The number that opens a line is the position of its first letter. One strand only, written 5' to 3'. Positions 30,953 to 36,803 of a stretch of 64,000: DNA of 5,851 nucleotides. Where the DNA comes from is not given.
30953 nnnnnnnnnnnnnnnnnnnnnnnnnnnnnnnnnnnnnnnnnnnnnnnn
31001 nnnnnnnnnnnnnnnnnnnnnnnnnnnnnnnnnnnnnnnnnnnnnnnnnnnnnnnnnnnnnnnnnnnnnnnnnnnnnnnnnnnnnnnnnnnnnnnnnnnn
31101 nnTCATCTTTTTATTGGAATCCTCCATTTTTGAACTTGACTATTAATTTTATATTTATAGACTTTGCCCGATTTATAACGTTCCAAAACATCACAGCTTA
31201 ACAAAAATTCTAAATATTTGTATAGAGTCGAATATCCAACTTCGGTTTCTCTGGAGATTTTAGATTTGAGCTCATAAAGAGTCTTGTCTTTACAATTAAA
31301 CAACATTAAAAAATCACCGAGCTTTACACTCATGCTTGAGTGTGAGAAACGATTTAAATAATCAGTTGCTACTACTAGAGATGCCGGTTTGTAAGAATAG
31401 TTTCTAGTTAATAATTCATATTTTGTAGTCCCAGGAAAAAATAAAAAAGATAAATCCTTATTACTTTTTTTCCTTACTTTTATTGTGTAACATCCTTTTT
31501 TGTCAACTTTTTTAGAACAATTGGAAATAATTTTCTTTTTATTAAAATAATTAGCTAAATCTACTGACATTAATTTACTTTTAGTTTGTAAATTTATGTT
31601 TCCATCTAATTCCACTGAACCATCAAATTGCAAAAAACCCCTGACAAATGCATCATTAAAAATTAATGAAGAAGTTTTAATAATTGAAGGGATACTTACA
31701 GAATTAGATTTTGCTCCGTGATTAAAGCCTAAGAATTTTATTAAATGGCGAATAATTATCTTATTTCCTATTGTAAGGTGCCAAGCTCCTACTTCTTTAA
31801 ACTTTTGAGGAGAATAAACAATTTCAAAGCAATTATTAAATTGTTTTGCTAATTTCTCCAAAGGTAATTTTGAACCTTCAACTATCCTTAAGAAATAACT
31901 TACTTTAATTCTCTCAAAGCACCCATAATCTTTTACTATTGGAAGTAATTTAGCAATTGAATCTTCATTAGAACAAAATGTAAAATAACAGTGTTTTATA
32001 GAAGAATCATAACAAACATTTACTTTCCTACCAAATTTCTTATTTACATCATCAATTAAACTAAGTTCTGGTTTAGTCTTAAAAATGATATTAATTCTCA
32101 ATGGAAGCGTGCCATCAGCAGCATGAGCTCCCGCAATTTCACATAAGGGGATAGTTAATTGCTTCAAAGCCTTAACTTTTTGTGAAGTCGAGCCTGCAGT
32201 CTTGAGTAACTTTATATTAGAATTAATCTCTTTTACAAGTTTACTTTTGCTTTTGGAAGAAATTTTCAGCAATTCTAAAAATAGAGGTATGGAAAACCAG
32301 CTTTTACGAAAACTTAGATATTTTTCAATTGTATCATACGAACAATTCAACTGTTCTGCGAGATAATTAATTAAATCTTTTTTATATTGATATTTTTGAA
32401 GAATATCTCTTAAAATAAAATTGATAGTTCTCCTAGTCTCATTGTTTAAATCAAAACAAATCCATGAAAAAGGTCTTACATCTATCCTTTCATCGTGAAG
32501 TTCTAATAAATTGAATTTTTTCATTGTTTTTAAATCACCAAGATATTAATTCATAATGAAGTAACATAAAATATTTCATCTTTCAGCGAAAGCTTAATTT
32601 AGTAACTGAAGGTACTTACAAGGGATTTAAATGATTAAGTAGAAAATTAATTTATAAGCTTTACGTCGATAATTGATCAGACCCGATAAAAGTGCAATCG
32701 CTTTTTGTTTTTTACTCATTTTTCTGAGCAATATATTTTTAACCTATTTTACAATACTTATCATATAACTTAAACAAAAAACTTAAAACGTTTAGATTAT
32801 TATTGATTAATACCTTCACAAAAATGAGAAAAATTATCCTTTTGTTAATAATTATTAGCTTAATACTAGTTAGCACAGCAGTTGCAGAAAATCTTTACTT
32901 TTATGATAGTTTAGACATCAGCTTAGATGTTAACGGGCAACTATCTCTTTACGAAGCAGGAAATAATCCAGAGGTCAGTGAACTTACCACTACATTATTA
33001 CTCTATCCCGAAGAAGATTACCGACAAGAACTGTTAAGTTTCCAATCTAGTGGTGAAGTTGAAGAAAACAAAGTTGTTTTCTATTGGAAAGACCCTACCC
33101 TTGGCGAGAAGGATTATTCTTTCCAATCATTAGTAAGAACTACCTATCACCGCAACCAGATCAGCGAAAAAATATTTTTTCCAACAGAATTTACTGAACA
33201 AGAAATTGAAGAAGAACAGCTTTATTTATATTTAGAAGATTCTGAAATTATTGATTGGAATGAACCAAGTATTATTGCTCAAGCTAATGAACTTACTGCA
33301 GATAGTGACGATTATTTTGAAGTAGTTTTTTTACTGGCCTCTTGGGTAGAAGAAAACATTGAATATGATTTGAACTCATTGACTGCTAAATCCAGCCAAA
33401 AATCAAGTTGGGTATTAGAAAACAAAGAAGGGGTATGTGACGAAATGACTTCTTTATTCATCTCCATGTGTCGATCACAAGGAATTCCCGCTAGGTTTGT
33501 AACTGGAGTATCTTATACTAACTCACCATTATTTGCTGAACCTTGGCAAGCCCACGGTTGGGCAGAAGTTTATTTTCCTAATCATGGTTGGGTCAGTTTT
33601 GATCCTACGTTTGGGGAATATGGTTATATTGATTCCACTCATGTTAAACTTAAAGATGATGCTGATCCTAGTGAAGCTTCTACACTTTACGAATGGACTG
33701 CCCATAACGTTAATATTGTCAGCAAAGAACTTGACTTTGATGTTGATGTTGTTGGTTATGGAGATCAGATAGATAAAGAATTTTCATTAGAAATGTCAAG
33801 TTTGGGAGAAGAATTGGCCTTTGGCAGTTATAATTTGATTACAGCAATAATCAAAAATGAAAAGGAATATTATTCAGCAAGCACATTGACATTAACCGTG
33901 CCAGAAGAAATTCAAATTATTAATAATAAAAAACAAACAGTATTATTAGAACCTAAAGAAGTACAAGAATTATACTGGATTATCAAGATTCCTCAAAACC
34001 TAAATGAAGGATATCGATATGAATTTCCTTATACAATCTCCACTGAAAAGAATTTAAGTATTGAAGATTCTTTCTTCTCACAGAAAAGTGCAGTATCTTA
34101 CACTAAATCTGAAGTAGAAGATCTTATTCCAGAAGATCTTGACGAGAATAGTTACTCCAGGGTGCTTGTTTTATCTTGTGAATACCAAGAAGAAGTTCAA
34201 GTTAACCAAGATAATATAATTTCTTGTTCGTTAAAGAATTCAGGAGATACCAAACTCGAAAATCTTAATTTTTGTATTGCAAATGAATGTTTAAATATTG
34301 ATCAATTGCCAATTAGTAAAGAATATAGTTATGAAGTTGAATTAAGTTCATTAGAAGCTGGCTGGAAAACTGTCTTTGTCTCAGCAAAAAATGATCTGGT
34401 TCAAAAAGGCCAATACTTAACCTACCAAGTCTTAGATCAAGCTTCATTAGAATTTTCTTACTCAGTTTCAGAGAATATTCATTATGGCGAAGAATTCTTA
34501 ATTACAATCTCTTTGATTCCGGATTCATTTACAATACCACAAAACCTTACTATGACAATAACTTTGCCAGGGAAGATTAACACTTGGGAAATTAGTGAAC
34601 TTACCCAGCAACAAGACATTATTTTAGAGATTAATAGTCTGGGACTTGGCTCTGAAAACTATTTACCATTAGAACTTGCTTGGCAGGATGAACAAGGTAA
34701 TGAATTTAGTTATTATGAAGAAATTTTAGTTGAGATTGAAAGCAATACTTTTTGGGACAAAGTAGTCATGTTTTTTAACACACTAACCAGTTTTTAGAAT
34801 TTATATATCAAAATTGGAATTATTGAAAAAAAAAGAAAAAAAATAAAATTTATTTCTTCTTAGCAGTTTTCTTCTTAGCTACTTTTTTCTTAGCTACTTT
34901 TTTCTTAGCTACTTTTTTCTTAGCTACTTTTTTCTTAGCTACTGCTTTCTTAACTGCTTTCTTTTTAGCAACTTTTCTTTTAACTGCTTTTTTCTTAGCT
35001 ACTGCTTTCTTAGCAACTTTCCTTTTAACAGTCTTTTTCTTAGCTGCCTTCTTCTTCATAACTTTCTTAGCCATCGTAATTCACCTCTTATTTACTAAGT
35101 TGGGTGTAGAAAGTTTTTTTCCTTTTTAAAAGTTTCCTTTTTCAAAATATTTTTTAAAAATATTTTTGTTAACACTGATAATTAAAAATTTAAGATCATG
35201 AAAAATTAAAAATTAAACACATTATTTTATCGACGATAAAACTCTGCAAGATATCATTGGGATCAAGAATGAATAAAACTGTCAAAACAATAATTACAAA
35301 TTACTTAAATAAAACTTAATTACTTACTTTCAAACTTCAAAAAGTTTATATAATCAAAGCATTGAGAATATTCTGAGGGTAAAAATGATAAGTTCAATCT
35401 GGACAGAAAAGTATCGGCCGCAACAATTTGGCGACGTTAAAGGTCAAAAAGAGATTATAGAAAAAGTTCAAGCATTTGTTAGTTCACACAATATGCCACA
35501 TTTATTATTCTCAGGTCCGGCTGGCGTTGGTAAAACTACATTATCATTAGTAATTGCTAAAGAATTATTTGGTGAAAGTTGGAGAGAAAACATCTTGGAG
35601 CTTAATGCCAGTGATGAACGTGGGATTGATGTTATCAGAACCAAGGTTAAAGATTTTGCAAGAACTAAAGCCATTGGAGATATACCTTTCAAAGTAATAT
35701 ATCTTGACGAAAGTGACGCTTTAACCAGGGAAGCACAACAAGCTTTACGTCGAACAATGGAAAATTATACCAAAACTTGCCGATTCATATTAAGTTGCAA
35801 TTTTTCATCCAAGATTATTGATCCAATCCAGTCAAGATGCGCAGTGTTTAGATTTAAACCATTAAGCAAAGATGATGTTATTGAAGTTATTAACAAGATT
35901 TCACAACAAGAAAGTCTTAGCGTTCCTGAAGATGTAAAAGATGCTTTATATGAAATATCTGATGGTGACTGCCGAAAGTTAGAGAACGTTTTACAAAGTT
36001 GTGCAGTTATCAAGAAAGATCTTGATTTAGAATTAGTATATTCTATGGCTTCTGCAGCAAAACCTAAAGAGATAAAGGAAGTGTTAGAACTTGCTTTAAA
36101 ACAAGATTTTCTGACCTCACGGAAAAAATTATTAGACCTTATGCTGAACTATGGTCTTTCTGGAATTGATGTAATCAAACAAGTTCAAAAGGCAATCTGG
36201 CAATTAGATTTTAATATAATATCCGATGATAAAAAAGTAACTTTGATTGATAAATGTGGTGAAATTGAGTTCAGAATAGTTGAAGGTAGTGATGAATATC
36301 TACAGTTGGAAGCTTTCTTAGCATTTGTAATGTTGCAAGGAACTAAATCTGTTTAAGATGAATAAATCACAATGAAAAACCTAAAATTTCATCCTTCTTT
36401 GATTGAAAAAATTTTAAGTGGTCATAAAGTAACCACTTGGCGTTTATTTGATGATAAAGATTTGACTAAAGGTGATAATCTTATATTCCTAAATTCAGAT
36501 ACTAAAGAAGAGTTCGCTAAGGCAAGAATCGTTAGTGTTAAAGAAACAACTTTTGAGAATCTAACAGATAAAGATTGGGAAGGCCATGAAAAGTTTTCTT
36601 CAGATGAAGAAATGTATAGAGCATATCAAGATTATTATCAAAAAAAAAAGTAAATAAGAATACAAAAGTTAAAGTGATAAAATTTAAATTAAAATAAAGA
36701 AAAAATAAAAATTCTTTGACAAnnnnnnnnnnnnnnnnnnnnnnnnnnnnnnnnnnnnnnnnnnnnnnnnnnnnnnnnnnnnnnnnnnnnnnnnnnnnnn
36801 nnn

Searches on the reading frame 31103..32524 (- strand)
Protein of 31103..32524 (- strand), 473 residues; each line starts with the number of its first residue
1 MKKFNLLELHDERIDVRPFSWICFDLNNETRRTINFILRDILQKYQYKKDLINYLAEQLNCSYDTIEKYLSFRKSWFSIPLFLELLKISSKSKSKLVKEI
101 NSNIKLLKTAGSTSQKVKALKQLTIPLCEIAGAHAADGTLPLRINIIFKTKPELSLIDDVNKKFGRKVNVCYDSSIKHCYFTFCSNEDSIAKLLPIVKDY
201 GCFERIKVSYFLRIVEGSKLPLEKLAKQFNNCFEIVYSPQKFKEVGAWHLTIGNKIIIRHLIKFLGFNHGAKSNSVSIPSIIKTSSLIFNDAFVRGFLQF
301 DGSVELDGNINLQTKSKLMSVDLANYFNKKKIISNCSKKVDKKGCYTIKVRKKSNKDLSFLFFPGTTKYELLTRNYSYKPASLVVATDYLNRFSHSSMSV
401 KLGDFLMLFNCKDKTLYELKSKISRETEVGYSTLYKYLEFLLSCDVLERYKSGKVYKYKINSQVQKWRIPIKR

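Call 60: search_protein_families(library=pfam, proteins=[window:31103-32524:-])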
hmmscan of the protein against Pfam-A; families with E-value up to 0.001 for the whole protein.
window:31103-32524:- (473 aa): 1 family
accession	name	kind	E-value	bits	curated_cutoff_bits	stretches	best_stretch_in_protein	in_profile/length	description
PF14528.11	LAGLIDADG_3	-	0.00055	20.6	22.5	0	291-354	4-73/82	LAGLIDADG-like domain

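Call 80: find_homologous_proteins(query=window:31106-32524:-, max_evalue=0.00001)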
Query window:31106-32524:- (473 aa): 11 proteins with E <= 0.00001 among 7436 candidates.
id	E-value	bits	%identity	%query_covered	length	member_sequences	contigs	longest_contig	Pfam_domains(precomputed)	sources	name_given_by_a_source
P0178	0.0e+0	1051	100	100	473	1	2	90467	-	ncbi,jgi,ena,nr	ncbi:MAG: hypothetical protein ABIG93_03705 [archaeon]|nr:hypothetical protein [Nanoarchaeota archae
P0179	5.7e-169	581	57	99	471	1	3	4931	-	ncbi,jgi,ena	-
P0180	2.2e-162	559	56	99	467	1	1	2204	-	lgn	-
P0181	3.2e-153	529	52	100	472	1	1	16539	-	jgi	jgi:hypothetical protein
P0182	6.6e-125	436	46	99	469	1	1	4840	-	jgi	-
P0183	7.1e-124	432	47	100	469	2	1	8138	-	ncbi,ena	-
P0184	7.6e-107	376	47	88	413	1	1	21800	-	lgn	-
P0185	2.9e-80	289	37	99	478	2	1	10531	-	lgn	-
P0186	1.9e-72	263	36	99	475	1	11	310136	-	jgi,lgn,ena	jgi:hypothetical protein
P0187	3.6e-19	87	25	55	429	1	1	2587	-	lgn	-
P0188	4.2e-16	77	38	17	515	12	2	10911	-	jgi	-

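Call 82: find_encoding_contigs(protein=P0181, flank=2500, max_places=1)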
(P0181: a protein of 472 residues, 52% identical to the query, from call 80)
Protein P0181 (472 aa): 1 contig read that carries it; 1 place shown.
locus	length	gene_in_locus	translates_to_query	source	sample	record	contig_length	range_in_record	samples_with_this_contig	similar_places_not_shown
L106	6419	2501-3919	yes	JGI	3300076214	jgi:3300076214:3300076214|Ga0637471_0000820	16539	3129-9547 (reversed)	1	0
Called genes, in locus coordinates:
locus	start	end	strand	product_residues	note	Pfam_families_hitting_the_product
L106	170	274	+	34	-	-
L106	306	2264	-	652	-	PF01841:Transglut_core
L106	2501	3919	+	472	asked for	-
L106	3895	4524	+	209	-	PF02540:NAD_synthase (weak), PF02568:ThiI, PF01171:ATP_bind_3 (weak), PF06508:QueC (weak)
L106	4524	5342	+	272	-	PF01048:PNP_UDP_1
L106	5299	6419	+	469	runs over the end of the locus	PF00133:tRNA-synt_1 (faint), PF01406:tRNA-synt_1e, PF09334:tRNA-synt_1g (faint), PF23493:CysS_C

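Call 83: find_encoding_contigs(protein=P0186, flank=2500, max_places=1)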
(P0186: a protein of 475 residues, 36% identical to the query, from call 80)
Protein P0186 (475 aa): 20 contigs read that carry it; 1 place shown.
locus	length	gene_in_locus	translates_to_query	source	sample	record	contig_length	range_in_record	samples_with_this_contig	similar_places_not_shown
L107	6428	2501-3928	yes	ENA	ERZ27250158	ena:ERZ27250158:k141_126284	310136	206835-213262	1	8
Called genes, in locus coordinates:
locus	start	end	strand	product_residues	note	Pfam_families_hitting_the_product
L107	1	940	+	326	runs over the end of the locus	-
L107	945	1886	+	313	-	PF01841:Transglut_core (weak)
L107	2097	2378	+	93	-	-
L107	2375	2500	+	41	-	-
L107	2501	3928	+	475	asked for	-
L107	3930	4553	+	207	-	PF02568:ThiI, PF03054:tRNA_Me_trans (faint), PF06508:QueC (faint)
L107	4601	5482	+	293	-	PF13462:Thioredoxin_4, PF01323:DSBA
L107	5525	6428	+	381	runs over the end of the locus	PF00266:Aminotran_5, PF01212:Beta_elim_lyase (faint)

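Call 84: find_encoding_contigs(protein=P0185, flank=2500, max_places=1)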
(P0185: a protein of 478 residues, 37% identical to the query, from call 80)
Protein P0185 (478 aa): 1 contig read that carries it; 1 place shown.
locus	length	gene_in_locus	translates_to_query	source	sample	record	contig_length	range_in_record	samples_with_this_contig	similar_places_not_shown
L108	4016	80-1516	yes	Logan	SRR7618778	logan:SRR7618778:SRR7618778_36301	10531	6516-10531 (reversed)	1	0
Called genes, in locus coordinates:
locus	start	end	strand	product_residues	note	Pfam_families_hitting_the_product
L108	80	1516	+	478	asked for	-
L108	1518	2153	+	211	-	PF02568:ThiI, PF03054:tRNA_Me_trans (faint)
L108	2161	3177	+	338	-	-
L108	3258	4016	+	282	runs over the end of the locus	PF13462:Thioredoxin_4, PF01323:DSBA (weak)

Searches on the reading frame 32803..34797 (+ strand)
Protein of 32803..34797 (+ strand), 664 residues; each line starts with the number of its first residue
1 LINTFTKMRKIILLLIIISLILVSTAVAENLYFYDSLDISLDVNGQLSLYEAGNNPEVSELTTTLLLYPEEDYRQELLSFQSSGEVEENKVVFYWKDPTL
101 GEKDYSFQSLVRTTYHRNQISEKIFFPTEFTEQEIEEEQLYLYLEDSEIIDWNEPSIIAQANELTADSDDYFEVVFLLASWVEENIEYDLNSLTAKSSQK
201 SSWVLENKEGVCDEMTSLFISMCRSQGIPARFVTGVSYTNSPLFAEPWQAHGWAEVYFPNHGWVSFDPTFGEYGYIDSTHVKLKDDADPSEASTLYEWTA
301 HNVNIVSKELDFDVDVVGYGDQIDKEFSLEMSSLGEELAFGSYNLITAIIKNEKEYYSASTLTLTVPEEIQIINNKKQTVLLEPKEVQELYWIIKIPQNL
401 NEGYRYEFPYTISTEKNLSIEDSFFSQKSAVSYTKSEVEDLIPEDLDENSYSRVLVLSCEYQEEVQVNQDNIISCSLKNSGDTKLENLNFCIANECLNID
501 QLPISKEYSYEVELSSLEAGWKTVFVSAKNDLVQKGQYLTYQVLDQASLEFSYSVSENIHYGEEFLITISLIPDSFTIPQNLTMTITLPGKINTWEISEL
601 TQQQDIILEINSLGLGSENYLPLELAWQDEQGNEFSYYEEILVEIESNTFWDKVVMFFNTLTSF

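Call 78: search_protein_families(library=pfam, max_evalue=0.00001, proteins=[window:32803-34797:+])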
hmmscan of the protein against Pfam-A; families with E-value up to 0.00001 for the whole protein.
window:32803-34797:+ (664 aa): 1 family
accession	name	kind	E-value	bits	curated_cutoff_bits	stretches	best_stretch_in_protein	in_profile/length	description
PF01841.26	Transglut_core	-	2.2e-28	99.1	23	1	160-268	3-108/108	Transglutaminase-like superfamily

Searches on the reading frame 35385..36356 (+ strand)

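Call 78: search_protein_families(library=pfam, max_evalue=0.00001, proteins=[window:35385-36356:+])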
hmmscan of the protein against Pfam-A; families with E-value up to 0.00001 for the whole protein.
window:35385-36356:+ (323 aa): 6 families
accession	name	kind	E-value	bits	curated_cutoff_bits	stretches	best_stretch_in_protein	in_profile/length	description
PF08542.16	Rep_fac_C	-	2.7e-21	76.2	23.6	1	226-313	2-87/88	Replication factor C C-terminal domain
PF00004.35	AAA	-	1.3e-14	55.2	21.2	1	40-159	1-130/131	ATPase family associated with various cellular activities (AAA)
PF13177.12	DNA_pol3_delta2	-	3.5e-12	47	27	1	80-160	82-160/161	DNA polymerase III, delta subunit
PF05496.18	RuvB_N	-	6.6e-10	39.4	27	1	11-64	2-60/159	Holliday junction DNA helicase RuvB P-loop domain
PF03215.21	Rad17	-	1.4e-08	35.3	23.8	1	5-74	8-81/186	Rad17 P-loop domain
PF13173.12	AAA_14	-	2.7e-06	27.9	27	1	40-161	5-124/129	AAA domain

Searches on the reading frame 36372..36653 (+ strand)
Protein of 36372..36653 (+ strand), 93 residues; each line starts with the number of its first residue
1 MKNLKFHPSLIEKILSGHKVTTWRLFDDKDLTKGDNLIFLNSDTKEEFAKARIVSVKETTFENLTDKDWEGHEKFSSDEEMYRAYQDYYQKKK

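Call 78: search_protein_families(library=pfam, max_evalue=0.00001, proteins=[window:36372-36653:+])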
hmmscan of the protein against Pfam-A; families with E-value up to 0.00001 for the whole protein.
window:36372-36653:+ (93 aa): 1 family
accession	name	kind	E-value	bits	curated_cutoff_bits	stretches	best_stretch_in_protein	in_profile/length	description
PF04266.20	ASCH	-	3.4e-11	44.2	21.2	1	4-91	1-86/103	ASCH domain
